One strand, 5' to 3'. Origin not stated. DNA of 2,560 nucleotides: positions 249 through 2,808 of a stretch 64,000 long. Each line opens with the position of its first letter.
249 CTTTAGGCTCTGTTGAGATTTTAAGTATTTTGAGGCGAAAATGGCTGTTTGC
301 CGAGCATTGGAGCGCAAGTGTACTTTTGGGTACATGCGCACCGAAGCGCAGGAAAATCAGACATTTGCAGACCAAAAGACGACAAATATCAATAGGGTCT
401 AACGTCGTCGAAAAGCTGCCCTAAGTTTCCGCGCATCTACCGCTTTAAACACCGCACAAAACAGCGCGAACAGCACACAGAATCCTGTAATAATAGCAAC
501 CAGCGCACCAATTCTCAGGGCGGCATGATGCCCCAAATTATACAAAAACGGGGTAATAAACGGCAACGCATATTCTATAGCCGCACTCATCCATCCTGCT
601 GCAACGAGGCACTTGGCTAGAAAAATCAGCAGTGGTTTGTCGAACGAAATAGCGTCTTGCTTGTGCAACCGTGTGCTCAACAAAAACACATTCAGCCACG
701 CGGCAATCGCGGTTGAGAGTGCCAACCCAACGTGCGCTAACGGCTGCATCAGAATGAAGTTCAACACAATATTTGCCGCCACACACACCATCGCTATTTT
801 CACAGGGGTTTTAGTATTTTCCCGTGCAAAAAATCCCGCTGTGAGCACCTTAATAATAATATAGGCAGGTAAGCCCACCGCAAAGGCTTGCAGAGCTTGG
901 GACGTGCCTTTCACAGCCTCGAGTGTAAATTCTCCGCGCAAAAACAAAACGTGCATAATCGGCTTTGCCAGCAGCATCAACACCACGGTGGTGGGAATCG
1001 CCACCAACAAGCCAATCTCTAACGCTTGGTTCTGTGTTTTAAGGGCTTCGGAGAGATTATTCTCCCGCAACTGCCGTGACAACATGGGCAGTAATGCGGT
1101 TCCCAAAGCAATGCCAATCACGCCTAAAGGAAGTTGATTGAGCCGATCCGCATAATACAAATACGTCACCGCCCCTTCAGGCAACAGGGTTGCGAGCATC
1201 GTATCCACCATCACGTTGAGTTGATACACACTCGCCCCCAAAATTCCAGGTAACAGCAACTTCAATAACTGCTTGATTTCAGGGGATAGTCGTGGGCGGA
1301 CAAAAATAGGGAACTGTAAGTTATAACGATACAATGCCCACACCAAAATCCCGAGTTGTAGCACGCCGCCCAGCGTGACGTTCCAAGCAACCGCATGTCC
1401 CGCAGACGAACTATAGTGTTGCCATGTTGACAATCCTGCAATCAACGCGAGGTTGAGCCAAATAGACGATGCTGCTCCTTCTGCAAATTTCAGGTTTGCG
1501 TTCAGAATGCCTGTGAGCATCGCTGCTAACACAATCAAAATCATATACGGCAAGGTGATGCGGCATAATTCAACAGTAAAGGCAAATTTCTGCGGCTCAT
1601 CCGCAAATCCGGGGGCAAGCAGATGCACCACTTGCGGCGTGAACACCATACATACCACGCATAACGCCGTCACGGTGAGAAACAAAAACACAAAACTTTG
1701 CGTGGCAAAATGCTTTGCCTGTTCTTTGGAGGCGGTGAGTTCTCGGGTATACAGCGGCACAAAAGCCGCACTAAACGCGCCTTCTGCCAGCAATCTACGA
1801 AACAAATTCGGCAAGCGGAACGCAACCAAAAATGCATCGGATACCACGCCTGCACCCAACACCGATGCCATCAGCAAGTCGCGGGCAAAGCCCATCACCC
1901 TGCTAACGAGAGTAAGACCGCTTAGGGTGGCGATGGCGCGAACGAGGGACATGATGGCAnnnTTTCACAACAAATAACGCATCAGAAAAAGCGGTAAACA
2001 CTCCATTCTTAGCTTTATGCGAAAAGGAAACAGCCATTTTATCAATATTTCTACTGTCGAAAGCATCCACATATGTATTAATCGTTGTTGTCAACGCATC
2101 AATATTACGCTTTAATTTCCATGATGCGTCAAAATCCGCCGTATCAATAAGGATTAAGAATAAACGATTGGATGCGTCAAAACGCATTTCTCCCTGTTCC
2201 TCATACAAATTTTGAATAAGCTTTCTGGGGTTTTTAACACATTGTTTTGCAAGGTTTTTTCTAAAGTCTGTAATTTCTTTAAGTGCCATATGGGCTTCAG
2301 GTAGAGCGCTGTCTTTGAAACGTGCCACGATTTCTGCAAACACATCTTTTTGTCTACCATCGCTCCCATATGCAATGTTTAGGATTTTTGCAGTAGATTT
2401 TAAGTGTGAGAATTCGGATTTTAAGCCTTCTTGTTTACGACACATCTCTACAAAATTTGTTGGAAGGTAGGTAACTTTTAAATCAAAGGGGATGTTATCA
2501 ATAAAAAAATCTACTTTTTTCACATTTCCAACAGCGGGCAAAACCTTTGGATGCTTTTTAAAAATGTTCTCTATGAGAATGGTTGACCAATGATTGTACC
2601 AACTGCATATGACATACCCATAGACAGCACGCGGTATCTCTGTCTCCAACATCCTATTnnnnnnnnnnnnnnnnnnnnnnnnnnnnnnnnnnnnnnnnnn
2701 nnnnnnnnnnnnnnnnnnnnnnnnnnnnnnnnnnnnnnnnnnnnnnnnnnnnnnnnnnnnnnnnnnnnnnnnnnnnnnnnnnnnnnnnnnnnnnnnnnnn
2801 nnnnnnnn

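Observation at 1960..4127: AT-rich two-gene island: Dam-like (DPPY) methyltransferase plus a 371-aa partner with a PD-(D/E)xK-like motif. Candidate type II R-M or other defence module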

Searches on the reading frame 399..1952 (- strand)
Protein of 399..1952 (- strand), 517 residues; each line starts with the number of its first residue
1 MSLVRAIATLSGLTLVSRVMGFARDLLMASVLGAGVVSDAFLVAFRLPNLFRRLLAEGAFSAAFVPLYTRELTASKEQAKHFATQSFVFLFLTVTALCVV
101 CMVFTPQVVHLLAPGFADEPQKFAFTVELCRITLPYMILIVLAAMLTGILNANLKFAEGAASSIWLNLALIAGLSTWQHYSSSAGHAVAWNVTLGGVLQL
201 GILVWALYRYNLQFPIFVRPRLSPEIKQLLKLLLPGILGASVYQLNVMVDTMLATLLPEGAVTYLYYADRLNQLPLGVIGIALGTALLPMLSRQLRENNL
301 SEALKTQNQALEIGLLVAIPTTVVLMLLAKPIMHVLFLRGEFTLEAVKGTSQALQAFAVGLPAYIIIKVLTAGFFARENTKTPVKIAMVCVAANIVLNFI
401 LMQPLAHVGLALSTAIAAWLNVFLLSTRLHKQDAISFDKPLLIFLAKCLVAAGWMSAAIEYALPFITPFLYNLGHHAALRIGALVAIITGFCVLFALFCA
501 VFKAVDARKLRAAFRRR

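Call 35: find_encoding_contigs(protein=window:399-1952:-, flank=7000, max_places=6)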
Protein window:399-1952:- (517 aa): 4 contigs read that carry it; 1 place shown.
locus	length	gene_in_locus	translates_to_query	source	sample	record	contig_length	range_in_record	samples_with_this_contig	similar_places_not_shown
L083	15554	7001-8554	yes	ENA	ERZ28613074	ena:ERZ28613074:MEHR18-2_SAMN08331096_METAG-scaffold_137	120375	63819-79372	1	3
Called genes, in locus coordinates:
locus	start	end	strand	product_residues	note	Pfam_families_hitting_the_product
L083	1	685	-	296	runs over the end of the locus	PF02729:OTCace_N, PF00185:OTCace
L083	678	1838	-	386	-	PF00202:Aminotran_3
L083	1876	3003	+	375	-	PF00144:Beta-lactamase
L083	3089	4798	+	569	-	PF14306:PUA_2, PF01747:ATP-sulfurylase, PF01583:APS_kinase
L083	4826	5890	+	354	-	PF02086:MethyltransfD12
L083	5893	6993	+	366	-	-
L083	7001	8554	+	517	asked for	PF03023:MurJ, PF01554:MatE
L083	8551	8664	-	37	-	-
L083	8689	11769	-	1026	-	PF00873:ACR_tran, PF03176:MMPL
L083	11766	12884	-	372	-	PF25917:BSH_RND, PF25973:BSH_CzcB, PF25876:HH_MFP_RND, PF25944:Beta-barrel_RND, PF25954:Beta-barrel_RND_2, PF25967:RND-MFP_C, PF25989:YknX_C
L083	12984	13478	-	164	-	PF00293:NUDIX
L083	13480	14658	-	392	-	PF04748:Polysacc_deac_2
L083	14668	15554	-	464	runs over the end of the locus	PF22694:CtpB_N-like, PF00595:PDZ, PF13180:PDZ_2, PF17820:PDZ_6, PF03572:Peptidase_S41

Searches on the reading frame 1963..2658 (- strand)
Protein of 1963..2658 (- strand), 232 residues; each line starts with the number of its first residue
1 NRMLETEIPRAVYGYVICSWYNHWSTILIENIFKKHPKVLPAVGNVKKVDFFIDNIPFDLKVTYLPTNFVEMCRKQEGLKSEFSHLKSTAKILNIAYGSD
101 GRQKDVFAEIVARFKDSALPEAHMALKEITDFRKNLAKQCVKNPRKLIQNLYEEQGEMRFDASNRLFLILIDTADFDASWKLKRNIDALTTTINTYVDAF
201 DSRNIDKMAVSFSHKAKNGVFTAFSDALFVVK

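Call 55: predict_structure(alignment_id=A2)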
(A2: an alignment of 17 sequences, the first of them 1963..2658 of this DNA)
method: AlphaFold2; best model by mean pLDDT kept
length: 232 residues; sequences in the alignment: 17
mean_pLDDT: 86.2   pTM: 0.81
mean pLDDT of the five models: 86.2, 85.7, 84.8, 84.2, 81.4
residues with pLDDT >= 90: 156; 70-90: 44; 50-70: 13; < 50: 19
segments of 3 or more residues with pLDDT < 50: 1-5, 7-20
pLDDT, mean of each block of 10 residues (from residue 1): 44 46 69 91 70 91 93 97 96 89 86 94 96 98 96 81 91 92 91 96 93 88 95 94
secondary structure, 60 per line:
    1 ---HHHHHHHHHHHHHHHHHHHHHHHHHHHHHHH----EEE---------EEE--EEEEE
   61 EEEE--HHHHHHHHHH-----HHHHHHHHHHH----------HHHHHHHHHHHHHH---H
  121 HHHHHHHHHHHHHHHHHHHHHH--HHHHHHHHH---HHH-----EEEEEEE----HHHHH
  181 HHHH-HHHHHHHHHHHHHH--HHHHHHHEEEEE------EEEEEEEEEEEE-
elements in order: H4-34 E39-41 E51-53 E56-64 H67-76 H82-92 H103-116 H120-142 H145-153 E165-171 H176-184 H186-199 H202-208 E209-213 E220-231
